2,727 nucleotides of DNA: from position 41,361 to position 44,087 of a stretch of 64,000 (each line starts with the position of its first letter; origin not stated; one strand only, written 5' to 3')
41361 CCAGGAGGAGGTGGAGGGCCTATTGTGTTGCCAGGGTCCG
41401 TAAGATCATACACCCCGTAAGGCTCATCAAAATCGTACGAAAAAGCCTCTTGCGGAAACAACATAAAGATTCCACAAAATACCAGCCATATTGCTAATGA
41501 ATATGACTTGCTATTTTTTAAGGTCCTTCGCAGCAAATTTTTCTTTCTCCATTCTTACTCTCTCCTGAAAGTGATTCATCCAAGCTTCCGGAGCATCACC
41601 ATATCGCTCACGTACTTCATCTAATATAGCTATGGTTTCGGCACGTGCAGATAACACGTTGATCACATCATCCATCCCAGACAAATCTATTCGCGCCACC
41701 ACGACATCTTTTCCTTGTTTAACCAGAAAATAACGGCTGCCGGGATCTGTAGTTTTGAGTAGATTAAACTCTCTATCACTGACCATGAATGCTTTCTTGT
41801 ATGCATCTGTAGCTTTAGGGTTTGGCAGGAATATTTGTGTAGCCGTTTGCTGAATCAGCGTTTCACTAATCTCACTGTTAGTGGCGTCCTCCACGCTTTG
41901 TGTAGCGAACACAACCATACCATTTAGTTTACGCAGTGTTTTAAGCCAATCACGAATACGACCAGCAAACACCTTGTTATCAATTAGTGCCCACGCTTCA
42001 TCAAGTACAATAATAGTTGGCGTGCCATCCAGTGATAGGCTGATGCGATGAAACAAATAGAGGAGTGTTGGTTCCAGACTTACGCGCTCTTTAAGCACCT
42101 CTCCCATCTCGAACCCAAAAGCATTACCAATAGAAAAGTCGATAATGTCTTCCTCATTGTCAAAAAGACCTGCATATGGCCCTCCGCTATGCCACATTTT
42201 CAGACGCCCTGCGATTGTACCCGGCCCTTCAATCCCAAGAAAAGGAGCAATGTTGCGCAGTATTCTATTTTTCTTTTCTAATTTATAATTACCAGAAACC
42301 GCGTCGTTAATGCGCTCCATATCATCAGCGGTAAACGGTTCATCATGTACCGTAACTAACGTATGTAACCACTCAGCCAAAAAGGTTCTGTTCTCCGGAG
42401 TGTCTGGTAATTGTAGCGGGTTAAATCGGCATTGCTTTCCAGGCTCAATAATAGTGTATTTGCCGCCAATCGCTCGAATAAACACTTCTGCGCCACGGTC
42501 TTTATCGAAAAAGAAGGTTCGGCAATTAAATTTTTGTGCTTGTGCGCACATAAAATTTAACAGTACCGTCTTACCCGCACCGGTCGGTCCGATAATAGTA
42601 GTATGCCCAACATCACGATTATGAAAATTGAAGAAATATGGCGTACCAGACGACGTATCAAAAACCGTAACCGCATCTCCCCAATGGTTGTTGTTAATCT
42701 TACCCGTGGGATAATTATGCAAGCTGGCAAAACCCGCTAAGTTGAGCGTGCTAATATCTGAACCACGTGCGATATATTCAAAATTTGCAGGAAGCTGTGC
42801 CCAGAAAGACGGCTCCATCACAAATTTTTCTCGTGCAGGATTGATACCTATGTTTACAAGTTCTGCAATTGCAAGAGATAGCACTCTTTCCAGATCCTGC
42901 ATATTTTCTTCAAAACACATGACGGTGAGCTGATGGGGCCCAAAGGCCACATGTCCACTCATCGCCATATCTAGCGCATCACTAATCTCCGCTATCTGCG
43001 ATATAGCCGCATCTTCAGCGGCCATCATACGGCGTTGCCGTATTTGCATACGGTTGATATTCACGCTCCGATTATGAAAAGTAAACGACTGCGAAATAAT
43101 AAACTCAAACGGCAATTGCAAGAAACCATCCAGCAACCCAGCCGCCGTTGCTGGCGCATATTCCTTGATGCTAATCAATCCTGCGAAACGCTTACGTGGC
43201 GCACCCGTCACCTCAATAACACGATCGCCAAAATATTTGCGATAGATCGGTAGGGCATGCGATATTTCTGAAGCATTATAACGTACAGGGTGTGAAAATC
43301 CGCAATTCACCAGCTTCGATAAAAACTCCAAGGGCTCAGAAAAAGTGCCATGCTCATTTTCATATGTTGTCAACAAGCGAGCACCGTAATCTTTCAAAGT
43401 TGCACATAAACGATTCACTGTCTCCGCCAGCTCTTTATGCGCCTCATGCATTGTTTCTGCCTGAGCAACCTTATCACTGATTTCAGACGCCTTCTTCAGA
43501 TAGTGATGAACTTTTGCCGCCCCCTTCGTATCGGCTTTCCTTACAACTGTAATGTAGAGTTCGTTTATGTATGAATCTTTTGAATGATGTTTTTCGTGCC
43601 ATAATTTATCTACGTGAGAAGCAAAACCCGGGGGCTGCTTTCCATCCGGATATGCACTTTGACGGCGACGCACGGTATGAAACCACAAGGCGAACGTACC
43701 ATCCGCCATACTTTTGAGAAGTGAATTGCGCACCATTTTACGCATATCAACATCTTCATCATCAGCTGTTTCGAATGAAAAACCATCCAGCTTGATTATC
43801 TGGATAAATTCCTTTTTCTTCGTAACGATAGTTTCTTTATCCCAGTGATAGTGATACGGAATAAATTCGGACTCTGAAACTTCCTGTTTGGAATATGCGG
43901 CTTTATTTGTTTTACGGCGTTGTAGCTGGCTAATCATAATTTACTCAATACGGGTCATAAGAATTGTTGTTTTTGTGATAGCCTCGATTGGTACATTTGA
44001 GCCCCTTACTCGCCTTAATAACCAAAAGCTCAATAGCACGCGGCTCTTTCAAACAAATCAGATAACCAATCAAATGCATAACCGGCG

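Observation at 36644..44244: Split rvh-style type IV secretion locus: virB3-virB4 plus three tandem VirB6 paralogs and nothing else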

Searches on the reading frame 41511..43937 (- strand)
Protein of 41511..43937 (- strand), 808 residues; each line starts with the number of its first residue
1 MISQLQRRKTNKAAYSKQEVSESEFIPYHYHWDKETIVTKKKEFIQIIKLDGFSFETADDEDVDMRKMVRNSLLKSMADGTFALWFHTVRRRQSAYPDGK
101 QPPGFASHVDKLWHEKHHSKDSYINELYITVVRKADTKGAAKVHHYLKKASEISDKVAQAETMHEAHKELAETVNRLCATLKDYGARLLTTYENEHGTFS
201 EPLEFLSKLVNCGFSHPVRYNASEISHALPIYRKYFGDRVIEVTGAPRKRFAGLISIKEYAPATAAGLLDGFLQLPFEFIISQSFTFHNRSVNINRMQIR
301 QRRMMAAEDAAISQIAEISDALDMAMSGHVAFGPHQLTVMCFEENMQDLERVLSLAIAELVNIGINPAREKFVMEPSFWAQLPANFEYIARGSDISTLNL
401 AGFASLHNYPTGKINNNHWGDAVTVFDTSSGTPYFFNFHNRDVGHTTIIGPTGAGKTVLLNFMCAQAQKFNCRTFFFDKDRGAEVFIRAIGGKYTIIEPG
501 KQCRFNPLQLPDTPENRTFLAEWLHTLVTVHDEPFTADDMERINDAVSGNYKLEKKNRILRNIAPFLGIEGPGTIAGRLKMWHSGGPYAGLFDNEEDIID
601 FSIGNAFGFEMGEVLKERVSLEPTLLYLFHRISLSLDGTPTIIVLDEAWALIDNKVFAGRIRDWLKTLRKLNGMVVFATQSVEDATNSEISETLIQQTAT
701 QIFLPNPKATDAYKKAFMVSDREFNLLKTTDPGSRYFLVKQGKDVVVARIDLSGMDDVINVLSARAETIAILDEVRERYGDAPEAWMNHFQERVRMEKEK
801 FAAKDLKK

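Call 3: search_protein_families(library=pfam, proteins=[window:41511-43937:-], max_evalue=0.01)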
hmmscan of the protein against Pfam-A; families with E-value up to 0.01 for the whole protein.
window:41511-43937:- (808 aa): 7 families
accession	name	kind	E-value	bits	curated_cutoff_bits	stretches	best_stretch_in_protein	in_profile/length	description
PF03135.19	CagE_TrbE_VirB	-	7.2e-50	170.2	21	1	188-391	2-204/204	CagE, TrbE, VirB family, component of type IV transporter system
PF19044.6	P-loop_TraG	-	1.4e-17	63.9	25.8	2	580-714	189-326/413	TraG P-loop domain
PF12846.13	AAA_10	-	6.4e-08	32.5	27.5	1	444-520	22-90/362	AAA-like domain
PF13401.12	AAA_22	-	7.9e-05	23.4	27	0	444-481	6-43/130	AAA domain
PF10412.15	TrwB_AAD_bind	-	0.00016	21.1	20.5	0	439-479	11-51/387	Type IV secretion-system coupling protein DNA-binding domain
PF00005.33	ABC_tran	-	0.008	17.2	25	0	445-468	13-36/137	ABC transporter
PF01580.24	FtsK_SpoIIIE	-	0.0082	16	24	0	425-464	22-60/221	FtsK/SpoIIIE family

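Call 5: find_encoding_contigs(protein=window:41511-43937:-, flank=10000, max_places=6)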
Protein window:41511-43937:- (808 aa): 9 contigs read that carry it; 3 places shown.
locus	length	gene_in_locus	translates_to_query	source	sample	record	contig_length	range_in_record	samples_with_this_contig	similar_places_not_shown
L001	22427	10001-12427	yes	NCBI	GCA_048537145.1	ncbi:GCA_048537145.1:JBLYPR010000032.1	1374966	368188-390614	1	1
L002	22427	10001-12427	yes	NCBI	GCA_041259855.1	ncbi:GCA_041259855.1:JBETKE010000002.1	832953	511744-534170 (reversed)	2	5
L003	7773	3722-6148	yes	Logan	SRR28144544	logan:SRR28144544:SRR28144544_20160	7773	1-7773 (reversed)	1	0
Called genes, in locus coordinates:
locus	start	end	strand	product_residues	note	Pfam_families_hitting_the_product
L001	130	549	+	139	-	-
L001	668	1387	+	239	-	-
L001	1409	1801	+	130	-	-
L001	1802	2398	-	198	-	PF00081:Sod_Fe_N, PF02777:Sod_Fe_C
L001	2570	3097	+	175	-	PF00494:SQS_PSY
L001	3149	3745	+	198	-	PF00293:NUDIX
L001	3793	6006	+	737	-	PF03190:Thioredox_DsbH, PF13899:Thioredoxin_7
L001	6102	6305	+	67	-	PF01165:Ribosomal_S21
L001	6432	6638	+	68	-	-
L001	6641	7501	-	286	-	PF00561:Abhydrolase_1, PF12146:Hydrolase_4, PF12697:Abhydrolase_6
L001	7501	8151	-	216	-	PF14378:PAP2_3, PF01569:PAP2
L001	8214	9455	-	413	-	PF00070:Pyr_redox (faint), PF01266:DAO, PF07992:Pyr_redox_2 (faint), PF13450:NAD_binding_8 (weak), PF13738:Pyr_redox_3 (faint)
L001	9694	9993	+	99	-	PF05101:VirB3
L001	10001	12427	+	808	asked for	PF27097:VirB4_TrbE_N, PF03135:CagE_TrbE_VirB, PF19044:P-loop_TraG (weak), PF12846:AAA_10 (faint), PF19044:P-loop_TraG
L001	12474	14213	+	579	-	PF04610:TrbL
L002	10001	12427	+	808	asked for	PF27097:VirB4_TrbE_N, PF03135:CagE_TrbE_VirB, PF19044:P-loop_TraG (weak), PF12846:AAA_10 (faint), PF19044:P-loop_TraG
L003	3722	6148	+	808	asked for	PF27097:VirB4_TrbE_N, PF03135:CagE_TrbE_VirB, PF19044:P-loop_TraG (weak), PF12846:AAA_10 (faint), PF19044:P-loop_TraG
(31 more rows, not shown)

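Call 6: search_protein_families(library=ncbifam, proteins=[window:41511-43937:-], max_evalue=0.001)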
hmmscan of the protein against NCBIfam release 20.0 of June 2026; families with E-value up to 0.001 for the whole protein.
window:41511-43937:- (808 aa): 14 families
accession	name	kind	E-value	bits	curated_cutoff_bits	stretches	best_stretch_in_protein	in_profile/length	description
NF010473.0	PRK13898.1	equivalog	0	1234.2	1050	1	4-795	3-799/801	type IV secretion system ATPase VirB4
TIGR00929.1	VirB4_CagE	subfamily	4.4e-252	838.8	643.1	1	16-793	2-791/792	VirB4 family type IV secretion/conjugal transfer ATPase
NF010427.0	PRK13853.1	equivalog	3e-135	452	957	1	15-798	5-788/789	type IV secretion system protein VirB4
NF010447.0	PRK13873.1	equivalog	1.5e-79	267.9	1020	2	304-742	302-745/815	conjugal transfer protein TrbE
NF010404.0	PRK13830.1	subfamily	1.1e-61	208.6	810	1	18-740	10-757/818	conjugal transfer protein TrbE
NF010466.0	PRK13891.1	subfamily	2.5e-61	207.6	1322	1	149-789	175-836/852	conjugal transfer protein TrbE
TIGR02746.1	TraC-F-type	equivalog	6.8e-23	80.5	567.05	1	301-758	285-767/800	type IV secretion system protein TraC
NF045975.1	VirB4_plasma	equivalog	1.9e-15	55.7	590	2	293-516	369-588/894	Mbov_0397 family ICE element conjugal transfer ATPase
TIGR03783.1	Bac_Flav_CT_G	subfamily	2e-10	39.2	261.55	1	579-712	603-739/829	TraG family conjugative transposon ATPase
NF041017.1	DNA_import_CedB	equivalog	8.5e-09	34.6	700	1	427-498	259-331/590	DNA import protein CedB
NF010278.0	PRK13721.1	subfamily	3.3e-05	22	1177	0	626-691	676-743/874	type IV secretion system protein TraC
TIGR03744.1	traC_PFL_4706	equivalog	5.6e-05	21.2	520.6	0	274-467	301-498/892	conjugative transfer ATPase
NF045971.1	conju_CD1110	equivalog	6.8e-05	21.3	325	0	637-734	624-722/752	VirB4-like conjugal transfer ATPase, CD1110 family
TIGR00968.1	3a0106s01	subfamily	0.00052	19.6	342.75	0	636-687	145-196/237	sulfate ABC transporter ATP-binding protein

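Call 7: find_homologous_proteins(query=window:41511-43937:-, max_evalue=1e-20)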
Query window:41511-43937:- (808 aa): 3744 proteins with E <= 1e-20 among 8000 candidates; the best 120 are listed.
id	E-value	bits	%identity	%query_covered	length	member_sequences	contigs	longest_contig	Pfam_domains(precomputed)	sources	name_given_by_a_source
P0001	0.0e+0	1721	91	100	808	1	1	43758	PF19044.7,PF27097.1,PF12846.14,PF03135.20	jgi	-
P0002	0.0e+0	1720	91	100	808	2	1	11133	PF19044.7,PF27097.1,PF12846.14,PF03135.20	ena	-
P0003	0.0e+0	1686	89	100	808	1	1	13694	PF10412.16,PF19044.7,PF27097.1,PF12846.14,PF03135.20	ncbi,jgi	jgi:type IV secretion system protein VirB4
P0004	0.0e+0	1680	88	100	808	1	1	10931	PF19044.7,PF27097.1,PF13401.13,PF12846.14,PF03135.20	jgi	jgi:type IV secretion system protein VirB4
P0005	0.0e+0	1677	88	100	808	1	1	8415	PF19044.7,PF27097.1,PF12846.14,PF03135.20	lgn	-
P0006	0.0e+0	1668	88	100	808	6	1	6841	PF19044.7,PF27097.1,PF13401.13,PF12846.14,PF03135.20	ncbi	-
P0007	0.0e+0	1646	86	100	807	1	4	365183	PF19044.7,PF27097.1,PF12846.14,PF03135.20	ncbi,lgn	-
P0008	0.0e+0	1645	86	100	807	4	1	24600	PF19044.7,PF27097.1,PF13401.13,PF12846.14,PF03135.20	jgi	jgi:type IV secretion system protein VirB4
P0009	0.0e+0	1645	86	100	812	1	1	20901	PF19044.7,PF27097.1,PF13401.13,PF12846.14,PF03135.20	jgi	-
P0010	0.0e+0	1641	86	100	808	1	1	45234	PF19044.7,PF27097.1,PF13401.13,PF12846.14,PF03135.20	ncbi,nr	ncbi:MAG: VirB4 family type IV secretion/conjugal transfer ATPase [Pseudomonadota bacterium]|nr:VirB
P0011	0.0e+0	1639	86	100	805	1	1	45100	PF19044.7,PF27097.1,PF12846.14,PF03135.20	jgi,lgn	-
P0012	0.0e+0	1638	85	100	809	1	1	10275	PF19044.7,PF27097.1,PF12846.14,PF03135.20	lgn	-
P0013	0.0e+0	1638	86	100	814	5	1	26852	PF19044.7,PF27097.1,PF13401.13,PF12846.14,PF03135.20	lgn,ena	-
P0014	0.0e+0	1637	85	100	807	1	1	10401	PF19044.7,PF27097.1,PF12846.14,PF03135.20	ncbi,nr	ncbi:MAG: VirB4 family type IV secretion/conjugal transfer ATPase [Pseudomonadota bacterium]|nr:VirB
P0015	0.0e+0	1635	86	100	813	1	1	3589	PF19044.7,PF27097.1,PF13401.13,PF12846.14,PF03135.20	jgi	jgi:type IV secretion system protein VirB4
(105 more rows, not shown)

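Call 9: find_related_loci(query=A1, collection=genome_contigs, flank=10000)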
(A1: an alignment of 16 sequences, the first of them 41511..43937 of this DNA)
Query A1 (808 aa) in genome_contigs; peptide patterns used: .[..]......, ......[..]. (x = any residue, [..] = any of these).
599 stretches matched a pattern (row limit reached: there are more); 490 encode a relative of the query (tblastn E <= 1e-3); the best 80 are kept; 80 distinct loci.
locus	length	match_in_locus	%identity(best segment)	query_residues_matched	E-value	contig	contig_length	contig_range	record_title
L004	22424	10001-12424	89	1-808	0e+0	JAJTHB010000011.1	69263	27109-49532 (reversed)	MAG: Rickettsiales bacterium isolate CoA8N_M8 k141_2014061, whole genome shotgun sequence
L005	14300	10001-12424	87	1-808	0e+0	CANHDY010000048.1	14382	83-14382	MAG: Rickettsiales bacterium isolate RE-15aug16-6 genome assembly, contig: RE-15aug16-6.fna-C48, whole genome shotgun se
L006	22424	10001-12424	88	1-808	0e+0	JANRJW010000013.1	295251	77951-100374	MAG: Alphaproteobacteria bacterium isolate bins.290 k141_897110, whole genome shotgun sequence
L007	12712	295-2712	86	2-807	0e+0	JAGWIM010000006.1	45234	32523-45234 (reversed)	MAG: Pseudomonadota bacterium isolate REEB114 contig-150_765, whole genome shotgun sequence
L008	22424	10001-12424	85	1-808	0e+0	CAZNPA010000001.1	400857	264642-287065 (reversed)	MAG TPA_asm: uncultured Rickettsiales bacterium isolate binchicken_co199_43 genome assembly, contig: NODE_18_length_4008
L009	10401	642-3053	85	5-808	0e+0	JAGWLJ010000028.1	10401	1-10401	MAG: Pseudomonadota bacterium isolate REEB182 contig-150_8354, whole genome shotgun sequence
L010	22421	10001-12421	86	1-807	0e+0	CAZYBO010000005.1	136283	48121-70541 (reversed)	MAG TPA_asm: uncultured Rickettsiales bacterium isolate SRP302895_co1_247 genome assembly, contig: NODE_262_length_13628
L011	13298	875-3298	84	1-808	0e+0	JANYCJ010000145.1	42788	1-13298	MAG: Alphaproteobacteria bacterium isolate 336R_metabinner_139 336R_k141_1545375, whole genome shotgun sequence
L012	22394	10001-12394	85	1-798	0e+0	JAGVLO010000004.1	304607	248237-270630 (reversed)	MAG: Alphaproteobacteria bacterium isolate SW_2 c_000000072298, whole genome shotgun sequence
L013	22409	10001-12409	84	6-808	0e+0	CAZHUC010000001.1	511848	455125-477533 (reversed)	MAG TPA_asm: uncultured Rickettsiales bacterium isolate SRP329715_co2_387 genome assembly, contig: NODE_11_length_511848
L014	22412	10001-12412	84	5-808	0e+0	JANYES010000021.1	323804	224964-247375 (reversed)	MAG: Alphaproteobacteria bacterium isolate 338R_metabinner_4 338R_k141_1242265, whole genome shotgun sequence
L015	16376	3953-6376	83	1-808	0e+0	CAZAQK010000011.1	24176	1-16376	MAG TPA_asm: uncultured Rickettsiales bacterium isolate SRP199154_co2_87 genome assembly, contig: NODE_1216_length_24176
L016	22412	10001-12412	84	5-808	0e+0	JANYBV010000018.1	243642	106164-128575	MAG: Alphaproteobacteria bacterium isolate 336R_metabinner_1_sub 336R_k141_1902401, whole genome shotgun sequence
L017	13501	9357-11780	83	1-808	0e+0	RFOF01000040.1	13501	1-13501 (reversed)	MAG: Alphaproteobacteria bacterium isolate WB4_3_0983 contig_100_39, whole genome shotgun sequence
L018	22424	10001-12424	85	1-808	0e+0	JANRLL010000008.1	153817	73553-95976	MAG: Rickettsiales bacterium isolate bins.21 k141_2494970, whole genome shotgun sequence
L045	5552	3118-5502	66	1-795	0e+0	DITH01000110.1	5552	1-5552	MAG TPA_asm: Alphaproteobacteria bacterium UBA6189 UBA6189_contig_299107, whole genome shotgun sequence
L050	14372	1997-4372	67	4-795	0e+0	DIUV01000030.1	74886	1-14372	MAG TPA_asm: Alphaproteobacteria bacterium UBA6149 UBA6149_contig_3099, whole genome shotgun sequence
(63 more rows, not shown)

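Call 13: search_dna_similar(query=window:41511-43937:-, collection=plasmids, mode=protein, max_rows=15)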
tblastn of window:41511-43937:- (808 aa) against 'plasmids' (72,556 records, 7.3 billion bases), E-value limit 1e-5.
The search stops at 5000 records and this limit was reached: more records match than are counted here, and every count below describes the 5000 best-scoring records only.
Records with a match: at least 5000; places in all: 5366; records where one place covers at least 80% of the query: 4927.
Best place of each record, by identity: <60% 5000.
By first word of the organism name: Escherichia 1383; Klebsiella 814; Salmonella 314; Enterobacter 247; Agrobacterium 230; Campylobacter 215; Rhizobium 213; Citrobacter 163; Xanthomonas 124; Sinorhizobium 120; and 162 more.
By predicted mobility (MOB-suite, as given by PLSDB): conjugative 4203; non-mobilizable 549; mobilizable 248.
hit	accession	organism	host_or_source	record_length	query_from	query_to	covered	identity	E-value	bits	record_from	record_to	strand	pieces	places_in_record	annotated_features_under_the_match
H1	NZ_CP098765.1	Sphingomonas aerolata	cloud water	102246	4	792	98%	42.1%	0e+0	608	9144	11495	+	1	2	VirB4 family type IV secretion/conjugal transfer ATPase | type IV secretion system protein VirB3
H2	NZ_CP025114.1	Bradyrhizobium sp. SK17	whole organism,agricultural soil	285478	16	793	96%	40.1%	9e-174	563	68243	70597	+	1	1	VirB4 family type IV secretion system protein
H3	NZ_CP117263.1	Rhizobium tumorigenes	Rubus sp.,pure bacterial culture,Aerial ...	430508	7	790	97%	39.6%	4e-166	540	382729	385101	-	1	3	VirB4 family type IV secretion/conjugal transfer ATPase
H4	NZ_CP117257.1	Rhizobium tumorigenes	Rubus sp.,pure bacterial culture,Aerial ...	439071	7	790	97%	39.6%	4e-166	540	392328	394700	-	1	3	VirB4 family type IV secretion/conjugal transfer ATPase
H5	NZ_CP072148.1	Rhizobium sp. K1/93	Himalayan blackberry,cell culture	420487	7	790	97%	39.6%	5e-166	540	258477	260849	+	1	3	VirB4 family type IV secretion/conjugal transfer ATPase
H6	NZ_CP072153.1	Rhizobium sp. K15/93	Himalayan blackberry,cell culture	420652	7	790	97%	39.6%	5e-166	540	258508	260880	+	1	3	VirB4 family type IV secretion/conjugal transfer ATPase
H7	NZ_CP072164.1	Rhizobium sp. B21/90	Himalayan blackberry,cell culture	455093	7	790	97%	39.6%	5e-166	540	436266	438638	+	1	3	VirB4 family type IV secretion/conjugal transfer ATPase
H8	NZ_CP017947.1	Bosea sp. Tri-49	Oxytropis triphylla,cell culture,root ...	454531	13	793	97%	39.7%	3e-172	558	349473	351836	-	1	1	VirB4 family type IV secretion system protein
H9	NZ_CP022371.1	Bosea sp. AS-1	-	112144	1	793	98%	38.9%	6e-174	563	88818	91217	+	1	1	VirB4 family type IV secretion system protein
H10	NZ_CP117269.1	Rhizobium rhododendri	Rhododendron sp.,pure bacterial ...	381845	7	790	97%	39.3%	3e-165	538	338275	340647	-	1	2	VirB4 family type IV secretion/conjugal transfer ATPase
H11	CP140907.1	Sinorhizobium medicae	Medicago lupulina,whole organism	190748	18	790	96%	39.8%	2e-178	576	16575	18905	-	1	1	VirB4 family type IV secretion/conjugal transfer ATPase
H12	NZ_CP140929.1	Sinorhizobium medicae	Medicago lupulina,whole organism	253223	18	790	96%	39.8%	2e-178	576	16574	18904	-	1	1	VirB4 family type IV secretion/conjugal transfer ATPase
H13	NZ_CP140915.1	Sinorhizobium medicae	Medicago lupulina,whole organism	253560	18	790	96%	39.8%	2e-178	576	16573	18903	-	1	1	VirB4 family type IV secretion/conjugal transfer ATPase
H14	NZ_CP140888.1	Sinorhizobium medicae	Medicago lupulina,whole organism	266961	18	790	96%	39.8%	2e-178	576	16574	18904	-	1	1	VirB4 family type IV secretion/conjugal transfer ATPase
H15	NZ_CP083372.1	Ensifer canadensis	Melilotus albus,Cell Culture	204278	18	790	96%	39.8%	3e-178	576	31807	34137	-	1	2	VirB4 family type IV secretion/conjugal transfer ATPase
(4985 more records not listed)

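Call 15: get_annotated_region(hit=H1, flank=12000)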
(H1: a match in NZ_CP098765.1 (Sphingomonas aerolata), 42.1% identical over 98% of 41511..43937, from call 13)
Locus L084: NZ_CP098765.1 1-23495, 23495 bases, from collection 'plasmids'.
description: Sphingomonas aerolata strain PDD-32b-11 plasmid unnamed3, complete sequence
organism: Sphingomonas aerolata (NCBI taxid 185951)
taxonomy: Bacteria; Pseudomonadota; Alphaproteobacteria; Sphingomonadales; Sphingomonadaceae; Sphingomonas; Sphingomonas aerolata
host: -; source: cloud water; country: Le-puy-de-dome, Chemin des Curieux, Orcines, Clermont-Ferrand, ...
typing (MOB-suite, as given by PLSDB): non-mobilizable
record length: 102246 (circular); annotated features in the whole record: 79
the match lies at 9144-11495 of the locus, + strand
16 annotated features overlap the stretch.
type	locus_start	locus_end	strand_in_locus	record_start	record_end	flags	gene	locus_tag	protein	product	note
CDS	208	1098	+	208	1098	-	-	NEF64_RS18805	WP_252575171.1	3'-5' exonuclease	-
CDS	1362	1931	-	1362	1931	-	-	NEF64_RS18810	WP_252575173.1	recombinase family protein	GO:0006310 - DNA recombination [Evidence IEA]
CDS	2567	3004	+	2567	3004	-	-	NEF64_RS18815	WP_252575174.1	hypothetical protein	-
CDS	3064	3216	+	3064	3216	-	-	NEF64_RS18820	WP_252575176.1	hypothetical protein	-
CDS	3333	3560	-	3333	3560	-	-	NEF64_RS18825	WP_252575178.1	hypothetical protein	-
CDS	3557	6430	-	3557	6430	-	-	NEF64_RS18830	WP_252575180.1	RHS repeat-associated core domain-containing protein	-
CDS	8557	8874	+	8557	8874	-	-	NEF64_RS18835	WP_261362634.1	TrbC/VirB2 family protein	-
CDS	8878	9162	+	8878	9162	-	-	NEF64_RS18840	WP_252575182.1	type IV secretion system protein VirB3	-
CDS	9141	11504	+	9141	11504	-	-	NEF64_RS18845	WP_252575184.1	VirB4 family type IV secretion/conjugal transfer ATPase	-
CDS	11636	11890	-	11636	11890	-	-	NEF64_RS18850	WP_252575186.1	hypothetical protein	-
CDS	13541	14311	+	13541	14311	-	-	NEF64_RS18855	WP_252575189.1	VirB8/TrbF family protein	-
CDS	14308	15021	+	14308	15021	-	-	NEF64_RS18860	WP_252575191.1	TrbG/VirB9 family P-type conjugative transfer protein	-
CDS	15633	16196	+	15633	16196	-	-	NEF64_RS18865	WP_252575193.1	TrbI/VirB10 family protein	-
CDS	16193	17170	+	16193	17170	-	virB11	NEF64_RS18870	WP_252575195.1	P-type DNA transfer ATPase VirB11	GO:0044097 - secretion by the type IV secretion system [Evidence IEA]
CDS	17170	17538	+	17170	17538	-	-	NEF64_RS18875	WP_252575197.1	TrbC/VirB2 family protein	-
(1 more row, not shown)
